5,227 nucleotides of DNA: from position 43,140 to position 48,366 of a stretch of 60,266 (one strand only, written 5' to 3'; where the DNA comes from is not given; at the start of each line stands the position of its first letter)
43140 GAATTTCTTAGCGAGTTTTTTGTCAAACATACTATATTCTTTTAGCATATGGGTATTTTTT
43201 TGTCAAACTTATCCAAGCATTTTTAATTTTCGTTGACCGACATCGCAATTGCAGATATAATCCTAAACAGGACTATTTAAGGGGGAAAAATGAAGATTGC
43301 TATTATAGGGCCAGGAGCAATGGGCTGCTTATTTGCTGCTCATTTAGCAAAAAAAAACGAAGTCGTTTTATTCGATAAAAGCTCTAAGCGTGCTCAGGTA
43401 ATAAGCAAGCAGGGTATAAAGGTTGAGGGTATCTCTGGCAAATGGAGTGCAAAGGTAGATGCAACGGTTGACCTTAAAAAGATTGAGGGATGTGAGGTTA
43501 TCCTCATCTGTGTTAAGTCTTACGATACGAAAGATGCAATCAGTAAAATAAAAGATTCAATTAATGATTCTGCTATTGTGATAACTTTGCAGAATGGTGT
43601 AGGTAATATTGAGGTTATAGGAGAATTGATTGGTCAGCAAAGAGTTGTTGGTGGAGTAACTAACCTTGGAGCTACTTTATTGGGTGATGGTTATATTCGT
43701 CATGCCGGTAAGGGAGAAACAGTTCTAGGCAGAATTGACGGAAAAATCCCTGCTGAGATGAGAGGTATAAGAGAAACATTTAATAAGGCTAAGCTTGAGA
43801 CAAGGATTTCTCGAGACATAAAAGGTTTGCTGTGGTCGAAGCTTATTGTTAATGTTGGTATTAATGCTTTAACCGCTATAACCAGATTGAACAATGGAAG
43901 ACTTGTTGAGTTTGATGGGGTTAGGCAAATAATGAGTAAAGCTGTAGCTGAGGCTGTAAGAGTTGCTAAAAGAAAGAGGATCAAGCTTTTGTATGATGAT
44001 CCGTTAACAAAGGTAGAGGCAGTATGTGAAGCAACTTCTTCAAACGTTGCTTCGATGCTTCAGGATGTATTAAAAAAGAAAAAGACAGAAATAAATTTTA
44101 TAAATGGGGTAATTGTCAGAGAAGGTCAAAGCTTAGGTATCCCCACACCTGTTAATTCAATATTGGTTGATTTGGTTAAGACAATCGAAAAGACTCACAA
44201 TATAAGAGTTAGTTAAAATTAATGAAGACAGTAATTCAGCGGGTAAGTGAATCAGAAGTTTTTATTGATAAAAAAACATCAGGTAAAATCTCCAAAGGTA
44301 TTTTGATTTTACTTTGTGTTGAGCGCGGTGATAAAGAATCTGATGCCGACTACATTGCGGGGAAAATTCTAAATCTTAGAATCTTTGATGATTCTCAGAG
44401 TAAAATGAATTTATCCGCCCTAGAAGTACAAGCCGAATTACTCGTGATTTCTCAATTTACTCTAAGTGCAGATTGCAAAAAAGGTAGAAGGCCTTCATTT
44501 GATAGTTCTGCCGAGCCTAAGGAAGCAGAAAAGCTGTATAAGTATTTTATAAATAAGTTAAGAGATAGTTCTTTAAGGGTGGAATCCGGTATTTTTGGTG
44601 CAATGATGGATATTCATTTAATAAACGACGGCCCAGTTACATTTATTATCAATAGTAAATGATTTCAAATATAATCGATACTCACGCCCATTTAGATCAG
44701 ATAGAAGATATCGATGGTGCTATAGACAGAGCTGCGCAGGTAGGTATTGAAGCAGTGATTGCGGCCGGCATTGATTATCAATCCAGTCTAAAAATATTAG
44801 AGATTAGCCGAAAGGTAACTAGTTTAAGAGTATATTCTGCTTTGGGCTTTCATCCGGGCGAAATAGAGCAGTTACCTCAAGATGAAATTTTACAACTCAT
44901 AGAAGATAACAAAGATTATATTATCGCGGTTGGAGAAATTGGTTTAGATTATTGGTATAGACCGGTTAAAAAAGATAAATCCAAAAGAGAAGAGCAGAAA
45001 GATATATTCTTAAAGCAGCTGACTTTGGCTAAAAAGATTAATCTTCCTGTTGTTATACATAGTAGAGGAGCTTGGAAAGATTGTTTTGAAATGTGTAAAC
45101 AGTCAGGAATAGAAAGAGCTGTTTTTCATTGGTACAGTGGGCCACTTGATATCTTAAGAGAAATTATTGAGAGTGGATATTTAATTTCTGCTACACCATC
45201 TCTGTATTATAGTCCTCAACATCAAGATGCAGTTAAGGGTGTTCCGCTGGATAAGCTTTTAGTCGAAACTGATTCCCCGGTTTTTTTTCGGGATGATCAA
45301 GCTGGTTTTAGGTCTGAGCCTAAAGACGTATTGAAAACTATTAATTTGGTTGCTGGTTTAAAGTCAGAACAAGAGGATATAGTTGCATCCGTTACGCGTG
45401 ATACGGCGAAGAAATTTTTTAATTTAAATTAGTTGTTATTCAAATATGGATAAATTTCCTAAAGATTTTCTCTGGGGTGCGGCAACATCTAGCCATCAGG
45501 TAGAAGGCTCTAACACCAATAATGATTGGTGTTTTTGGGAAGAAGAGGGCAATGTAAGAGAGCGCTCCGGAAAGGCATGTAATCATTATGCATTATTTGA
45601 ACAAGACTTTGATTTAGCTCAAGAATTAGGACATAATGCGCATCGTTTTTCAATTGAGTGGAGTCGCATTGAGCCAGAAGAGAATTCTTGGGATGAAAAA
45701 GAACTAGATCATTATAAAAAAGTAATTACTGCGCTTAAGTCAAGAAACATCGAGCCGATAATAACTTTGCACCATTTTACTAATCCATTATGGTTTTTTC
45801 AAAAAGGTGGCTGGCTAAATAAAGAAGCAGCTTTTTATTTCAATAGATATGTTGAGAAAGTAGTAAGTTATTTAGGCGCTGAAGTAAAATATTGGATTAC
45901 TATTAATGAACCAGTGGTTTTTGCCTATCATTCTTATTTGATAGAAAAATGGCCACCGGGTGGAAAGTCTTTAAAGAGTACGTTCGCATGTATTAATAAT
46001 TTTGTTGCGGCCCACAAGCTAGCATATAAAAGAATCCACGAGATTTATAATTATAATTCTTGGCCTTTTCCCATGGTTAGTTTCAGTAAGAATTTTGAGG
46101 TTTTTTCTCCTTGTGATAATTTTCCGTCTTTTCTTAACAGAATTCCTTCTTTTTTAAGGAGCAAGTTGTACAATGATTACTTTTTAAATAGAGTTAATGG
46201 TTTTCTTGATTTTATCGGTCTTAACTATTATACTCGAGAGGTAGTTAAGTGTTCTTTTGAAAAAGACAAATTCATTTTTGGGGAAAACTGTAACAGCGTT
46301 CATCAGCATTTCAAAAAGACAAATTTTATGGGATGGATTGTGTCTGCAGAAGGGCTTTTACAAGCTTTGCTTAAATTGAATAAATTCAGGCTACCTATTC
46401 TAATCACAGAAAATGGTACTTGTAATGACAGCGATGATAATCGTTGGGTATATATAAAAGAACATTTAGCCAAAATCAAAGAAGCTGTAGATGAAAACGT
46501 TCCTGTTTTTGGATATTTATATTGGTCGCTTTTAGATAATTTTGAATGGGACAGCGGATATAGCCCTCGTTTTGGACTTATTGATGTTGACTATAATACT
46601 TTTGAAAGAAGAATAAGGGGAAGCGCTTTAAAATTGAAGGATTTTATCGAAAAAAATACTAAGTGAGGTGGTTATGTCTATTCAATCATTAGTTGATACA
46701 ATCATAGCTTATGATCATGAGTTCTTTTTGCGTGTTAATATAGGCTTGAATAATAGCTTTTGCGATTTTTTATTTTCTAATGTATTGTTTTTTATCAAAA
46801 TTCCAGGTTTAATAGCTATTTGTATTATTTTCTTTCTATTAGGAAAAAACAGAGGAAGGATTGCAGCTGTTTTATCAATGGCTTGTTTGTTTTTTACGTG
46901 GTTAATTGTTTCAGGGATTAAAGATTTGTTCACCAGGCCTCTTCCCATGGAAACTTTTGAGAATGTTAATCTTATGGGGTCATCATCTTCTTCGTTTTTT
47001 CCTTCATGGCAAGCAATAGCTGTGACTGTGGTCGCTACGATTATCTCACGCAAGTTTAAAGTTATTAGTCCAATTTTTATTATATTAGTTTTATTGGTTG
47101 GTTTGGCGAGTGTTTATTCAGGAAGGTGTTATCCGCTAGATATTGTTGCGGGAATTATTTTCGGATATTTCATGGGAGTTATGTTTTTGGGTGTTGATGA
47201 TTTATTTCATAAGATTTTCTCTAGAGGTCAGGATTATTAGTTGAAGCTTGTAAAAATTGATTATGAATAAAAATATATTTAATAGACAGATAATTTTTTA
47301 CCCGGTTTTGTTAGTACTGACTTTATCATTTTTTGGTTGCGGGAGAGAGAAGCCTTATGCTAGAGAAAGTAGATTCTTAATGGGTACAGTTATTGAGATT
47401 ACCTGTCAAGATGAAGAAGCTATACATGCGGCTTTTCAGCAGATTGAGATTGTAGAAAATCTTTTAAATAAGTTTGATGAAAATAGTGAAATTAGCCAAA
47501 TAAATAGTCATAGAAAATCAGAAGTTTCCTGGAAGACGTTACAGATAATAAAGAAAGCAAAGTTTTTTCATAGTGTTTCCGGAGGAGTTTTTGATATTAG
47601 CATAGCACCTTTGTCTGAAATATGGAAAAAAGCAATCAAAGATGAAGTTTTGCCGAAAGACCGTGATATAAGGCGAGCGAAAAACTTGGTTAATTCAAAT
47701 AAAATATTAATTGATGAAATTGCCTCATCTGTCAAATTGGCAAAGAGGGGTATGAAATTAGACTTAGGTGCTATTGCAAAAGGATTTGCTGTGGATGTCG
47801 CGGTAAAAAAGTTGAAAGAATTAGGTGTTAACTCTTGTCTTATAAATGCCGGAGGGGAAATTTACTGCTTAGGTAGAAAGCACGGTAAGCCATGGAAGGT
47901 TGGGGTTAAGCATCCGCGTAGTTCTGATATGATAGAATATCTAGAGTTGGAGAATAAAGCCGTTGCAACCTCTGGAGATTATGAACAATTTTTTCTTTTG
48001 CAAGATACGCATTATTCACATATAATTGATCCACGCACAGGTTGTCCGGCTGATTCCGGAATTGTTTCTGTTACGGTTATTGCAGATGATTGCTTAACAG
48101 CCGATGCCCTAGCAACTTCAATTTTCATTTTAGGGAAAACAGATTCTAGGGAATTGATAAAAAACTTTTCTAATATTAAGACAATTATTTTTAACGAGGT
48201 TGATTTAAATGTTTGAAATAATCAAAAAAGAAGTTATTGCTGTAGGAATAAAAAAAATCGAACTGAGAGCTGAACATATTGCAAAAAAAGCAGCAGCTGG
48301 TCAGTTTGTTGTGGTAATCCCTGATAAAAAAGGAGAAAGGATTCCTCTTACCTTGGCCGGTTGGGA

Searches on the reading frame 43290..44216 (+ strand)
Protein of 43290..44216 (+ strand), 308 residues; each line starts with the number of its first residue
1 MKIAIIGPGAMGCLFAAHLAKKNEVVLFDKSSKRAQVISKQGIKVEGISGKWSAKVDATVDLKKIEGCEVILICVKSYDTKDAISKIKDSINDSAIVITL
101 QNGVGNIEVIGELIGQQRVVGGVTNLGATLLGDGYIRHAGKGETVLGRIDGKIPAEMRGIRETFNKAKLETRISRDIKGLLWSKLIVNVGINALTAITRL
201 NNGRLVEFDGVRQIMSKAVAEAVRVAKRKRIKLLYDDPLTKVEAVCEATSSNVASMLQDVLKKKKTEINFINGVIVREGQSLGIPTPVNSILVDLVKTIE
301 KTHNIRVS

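Call 54: search_protein_families(library=pfam, proteins=[window:43290-44216:+], max_evalue=0.00001)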
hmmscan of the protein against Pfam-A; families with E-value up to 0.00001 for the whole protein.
window:43290-44216:+ (308 aa): 5 families
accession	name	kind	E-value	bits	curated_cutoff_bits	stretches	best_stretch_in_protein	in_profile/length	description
PF02558.23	ApbA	-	1.4e-39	135.6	22.2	1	3-150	1-149/150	Ketopantoate reductase PanE/ApbA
PF08546.17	ApbA_C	-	2e-36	125.5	22.7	1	176-300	1-125/125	Ketopantoate reductase PanE/ApbA C terminal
PF01210.29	NAD_Gly3P_dh_N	-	1.5e-10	41.7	23.1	1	2-116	1-124/158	NAD-dependent glycerol-3-phosphate dehydrogenase N-terminus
PF03807.23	F420_oxidored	-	7.4e-08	33.3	21.6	1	2-102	1-93/94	NADP oxidoreductase coenzyme F420-dependent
PF03446.21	NAD_binding_2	-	4.1e-06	27.3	21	1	2-99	1-91/161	NAD binding domain of 6-phosphogluconate dehydrogenase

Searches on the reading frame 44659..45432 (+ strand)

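Call 54: search_protein_families(library=pfam, proteins=[window:44659-45432:+], max_evalue=0.00001)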
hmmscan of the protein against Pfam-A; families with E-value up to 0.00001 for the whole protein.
window:44659-45432:+ (257 aa): 1 family
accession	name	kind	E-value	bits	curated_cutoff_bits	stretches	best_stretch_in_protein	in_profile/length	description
PF01026.27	TatD_DNase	-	2.4e-61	207.8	27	1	6-255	1-253/253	TatD related DNase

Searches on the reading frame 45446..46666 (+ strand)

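Call 54: search_protein_families(library=pfam, proteins=[window:45446-46666:+], max_evalue=0.00001)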
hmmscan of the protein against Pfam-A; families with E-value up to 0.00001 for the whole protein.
window:45446-46666:+ (406 aa): 2 families
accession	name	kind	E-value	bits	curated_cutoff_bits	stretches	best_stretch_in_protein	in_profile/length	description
PF00232.24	Glyco_hydro_1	-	2.9e-84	283.5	22.6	2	2-202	3-212/453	Glycosyl hydrolase family 1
PF00150.24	Cellulase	-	5.4e-06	26.5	23.5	0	45-120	18-92/272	Cellulase (glycosyl hydrolase family 5)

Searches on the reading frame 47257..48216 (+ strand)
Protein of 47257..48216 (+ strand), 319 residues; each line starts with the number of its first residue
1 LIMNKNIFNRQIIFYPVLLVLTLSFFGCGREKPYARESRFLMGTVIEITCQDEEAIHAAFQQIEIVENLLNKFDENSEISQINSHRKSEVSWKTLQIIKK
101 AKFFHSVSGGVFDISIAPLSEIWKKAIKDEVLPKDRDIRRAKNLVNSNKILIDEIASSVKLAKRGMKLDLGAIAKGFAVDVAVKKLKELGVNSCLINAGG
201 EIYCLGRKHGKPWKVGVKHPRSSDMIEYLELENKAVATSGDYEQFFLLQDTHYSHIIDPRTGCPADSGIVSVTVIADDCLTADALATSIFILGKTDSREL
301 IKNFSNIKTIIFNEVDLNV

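Call 54: search_protein_families(library=pfam, proteins=[window:47257-48216:+], max_evalue=0.00001)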
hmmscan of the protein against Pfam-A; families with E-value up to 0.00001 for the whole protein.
window:47257-48216:+ (319 aa): 1 family
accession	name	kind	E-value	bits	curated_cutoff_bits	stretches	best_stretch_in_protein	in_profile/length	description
PF02424.20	ApbE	-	5.3e-85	285.6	25.6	1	42-309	1-264/266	ApbE family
